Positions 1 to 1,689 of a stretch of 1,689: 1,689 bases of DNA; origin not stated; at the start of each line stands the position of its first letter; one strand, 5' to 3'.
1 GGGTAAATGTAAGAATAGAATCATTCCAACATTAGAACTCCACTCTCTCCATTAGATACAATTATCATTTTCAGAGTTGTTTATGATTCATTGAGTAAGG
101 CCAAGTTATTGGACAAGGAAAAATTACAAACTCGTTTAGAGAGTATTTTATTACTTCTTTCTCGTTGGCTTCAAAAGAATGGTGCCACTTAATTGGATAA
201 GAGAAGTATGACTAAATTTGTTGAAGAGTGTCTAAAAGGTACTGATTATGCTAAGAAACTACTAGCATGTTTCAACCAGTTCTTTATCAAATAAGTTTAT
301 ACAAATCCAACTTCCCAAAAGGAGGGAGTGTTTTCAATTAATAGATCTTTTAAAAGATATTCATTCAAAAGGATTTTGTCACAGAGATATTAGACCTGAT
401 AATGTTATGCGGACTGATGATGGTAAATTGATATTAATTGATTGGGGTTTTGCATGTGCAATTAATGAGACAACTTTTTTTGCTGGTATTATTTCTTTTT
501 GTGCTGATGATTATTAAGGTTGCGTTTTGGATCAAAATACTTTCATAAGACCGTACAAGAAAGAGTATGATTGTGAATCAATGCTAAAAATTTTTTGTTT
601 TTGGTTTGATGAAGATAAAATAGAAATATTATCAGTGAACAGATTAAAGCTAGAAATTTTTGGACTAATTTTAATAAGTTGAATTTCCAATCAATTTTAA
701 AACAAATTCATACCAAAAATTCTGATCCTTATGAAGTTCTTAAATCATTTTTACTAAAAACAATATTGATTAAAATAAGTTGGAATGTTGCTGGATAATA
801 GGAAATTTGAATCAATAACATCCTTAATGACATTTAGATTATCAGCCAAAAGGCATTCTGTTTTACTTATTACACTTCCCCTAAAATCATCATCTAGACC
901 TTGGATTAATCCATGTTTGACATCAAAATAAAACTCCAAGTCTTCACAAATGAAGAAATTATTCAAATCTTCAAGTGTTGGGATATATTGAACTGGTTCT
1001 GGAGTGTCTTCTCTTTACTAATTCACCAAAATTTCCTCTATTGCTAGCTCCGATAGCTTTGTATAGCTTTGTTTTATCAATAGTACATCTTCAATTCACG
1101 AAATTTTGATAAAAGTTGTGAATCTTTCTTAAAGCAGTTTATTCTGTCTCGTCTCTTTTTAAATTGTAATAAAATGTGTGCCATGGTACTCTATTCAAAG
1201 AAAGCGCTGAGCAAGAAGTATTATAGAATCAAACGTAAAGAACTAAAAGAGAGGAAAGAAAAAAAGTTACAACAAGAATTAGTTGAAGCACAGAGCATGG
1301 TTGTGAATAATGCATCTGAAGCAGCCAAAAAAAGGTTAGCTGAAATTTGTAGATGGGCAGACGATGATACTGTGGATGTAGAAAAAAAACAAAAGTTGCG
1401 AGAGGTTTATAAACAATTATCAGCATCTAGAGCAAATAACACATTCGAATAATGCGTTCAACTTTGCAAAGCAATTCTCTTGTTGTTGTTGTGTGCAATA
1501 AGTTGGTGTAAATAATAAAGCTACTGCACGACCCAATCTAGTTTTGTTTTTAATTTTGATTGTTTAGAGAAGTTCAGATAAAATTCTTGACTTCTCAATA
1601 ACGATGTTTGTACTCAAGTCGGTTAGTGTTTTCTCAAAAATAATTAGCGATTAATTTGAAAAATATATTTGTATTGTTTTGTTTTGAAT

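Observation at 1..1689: The window looks like compact eukaryotic nuclear DNA, not a prokaryotic locus, and the standard-code ORF track under-describes it.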

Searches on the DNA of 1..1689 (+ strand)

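Call 7: search_rna_families(source=window, threshold=evalue, max_evalue=1)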
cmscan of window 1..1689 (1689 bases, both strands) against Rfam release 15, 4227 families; matches with E-value up to 1: 1.
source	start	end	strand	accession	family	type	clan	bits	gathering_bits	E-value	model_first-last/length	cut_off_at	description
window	761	904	+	RF00628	RgsA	Gene; sRNA;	-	18.2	88.4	0.093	21-194/194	no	RgsA sRNA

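Call 11: search_dna_similar(query=window:1-1689:+, collection=phages, mode=distant, max_evalue=0.001)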
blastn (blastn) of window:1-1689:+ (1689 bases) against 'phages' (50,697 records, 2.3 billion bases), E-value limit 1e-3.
No match.

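Call 12: search_dna_similar(query=window:1-1689:+, collection=plasmids, mode=distant, max_evalue=0.001)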
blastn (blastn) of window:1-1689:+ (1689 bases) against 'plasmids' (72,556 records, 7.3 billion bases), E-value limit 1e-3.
No match.
